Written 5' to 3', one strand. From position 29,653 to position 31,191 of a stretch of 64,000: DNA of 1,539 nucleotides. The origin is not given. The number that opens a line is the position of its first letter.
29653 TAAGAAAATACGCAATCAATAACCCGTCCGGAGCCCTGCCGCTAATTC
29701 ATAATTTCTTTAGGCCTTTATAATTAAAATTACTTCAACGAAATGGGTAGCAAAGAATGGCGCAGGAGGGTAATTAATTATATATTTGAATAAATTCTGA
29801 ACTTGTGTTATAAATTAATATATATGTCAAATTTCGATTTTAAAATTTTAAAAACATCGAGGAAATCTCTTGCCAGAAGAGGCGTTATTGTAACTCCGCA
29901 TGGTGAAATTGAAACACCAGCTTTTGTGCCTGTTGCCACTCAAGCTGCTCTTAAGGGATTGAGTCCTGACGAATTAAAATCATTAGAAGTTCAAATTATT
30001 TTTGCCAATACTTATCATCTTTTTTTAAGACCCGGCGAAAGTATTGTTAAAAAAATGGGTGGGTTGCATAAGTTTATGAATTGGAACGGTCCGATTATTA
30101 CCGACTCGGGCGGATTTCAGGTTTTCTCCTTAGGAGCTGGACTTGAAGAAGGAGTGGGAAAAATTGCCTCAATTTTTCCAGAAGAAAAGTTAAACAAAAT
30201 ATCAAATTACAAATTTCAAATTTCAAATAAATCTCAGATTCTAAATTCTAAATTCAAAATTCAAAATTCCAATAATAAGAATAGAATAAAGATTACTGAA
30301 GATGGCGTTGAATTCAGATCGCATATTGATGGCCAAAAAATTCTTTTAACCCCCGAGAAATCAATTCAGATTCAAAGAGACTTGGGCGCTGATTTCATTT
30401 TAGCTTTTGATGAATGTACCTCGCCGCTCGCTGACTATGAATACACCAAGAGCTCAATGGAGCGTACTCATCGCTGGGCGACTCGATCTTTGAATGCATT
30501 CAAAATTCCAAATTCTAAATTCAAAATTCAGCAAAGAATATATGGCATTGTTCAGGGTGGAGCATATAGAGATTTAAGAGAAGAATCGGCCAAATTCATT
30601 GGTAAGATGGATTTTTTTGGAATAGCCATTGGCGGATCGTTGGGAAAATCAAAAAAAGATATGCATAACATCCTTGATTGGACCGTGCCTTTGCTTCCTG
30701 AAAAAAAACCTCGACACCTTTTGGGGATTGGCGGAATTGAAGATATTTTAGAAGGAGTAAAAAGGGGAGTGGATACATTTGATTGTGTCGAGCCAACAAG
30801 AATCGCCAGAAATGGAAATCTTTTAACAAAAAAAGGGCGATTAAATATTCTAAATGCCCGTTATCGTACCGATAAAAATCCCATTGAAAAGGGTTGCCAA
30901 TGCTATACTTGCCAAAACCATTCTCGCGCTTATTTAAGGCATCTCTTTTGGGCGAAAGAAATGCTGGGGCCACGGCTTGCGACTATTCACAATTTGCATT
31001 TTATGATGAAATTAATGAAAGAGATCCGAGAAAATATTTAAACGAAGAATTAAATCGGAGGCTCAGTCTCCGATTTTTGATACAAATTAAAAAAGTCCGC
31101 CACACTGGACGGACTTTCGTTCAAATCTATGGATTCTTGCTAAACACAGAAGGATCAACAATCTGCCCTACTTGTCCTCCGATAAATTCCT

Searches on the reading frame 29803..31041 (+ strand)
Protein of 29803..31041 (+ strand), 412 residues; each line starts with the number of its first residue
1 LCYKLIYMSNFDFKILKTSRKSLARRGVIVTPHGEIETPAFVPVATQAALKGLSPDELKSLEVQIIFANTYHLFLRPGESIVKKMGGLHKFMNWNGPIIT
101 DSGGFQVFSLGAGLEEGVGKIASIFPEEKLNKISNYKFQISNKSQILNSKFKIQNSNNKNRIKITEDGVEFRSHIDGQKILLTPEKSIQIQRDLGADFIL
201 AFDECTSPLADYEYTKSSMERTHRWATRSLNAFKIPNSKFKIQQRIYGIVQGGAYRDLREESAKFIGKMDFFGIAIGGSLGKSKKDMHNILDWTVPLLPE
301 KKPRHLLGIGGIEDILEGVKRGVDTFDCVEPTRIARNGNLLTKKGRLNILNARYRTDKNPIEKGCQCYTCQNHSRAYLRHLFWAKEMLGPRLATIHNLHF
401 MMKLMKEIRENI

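Call 18: search_protein_families(library=pfam, proteins=[window:29803-31041:+], max_evalue=0.001)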
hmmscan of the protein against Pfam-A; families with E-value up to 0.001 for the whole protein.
window:29803-31041:+ (412 aa): 1 family
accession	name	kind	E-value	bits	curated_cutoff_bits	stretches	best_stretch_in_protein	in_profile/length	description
PF01702.25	TGT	-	2.6e-143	477.9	26.3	2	143-412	74-339/357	Queuine tRNA-ribosyltransferase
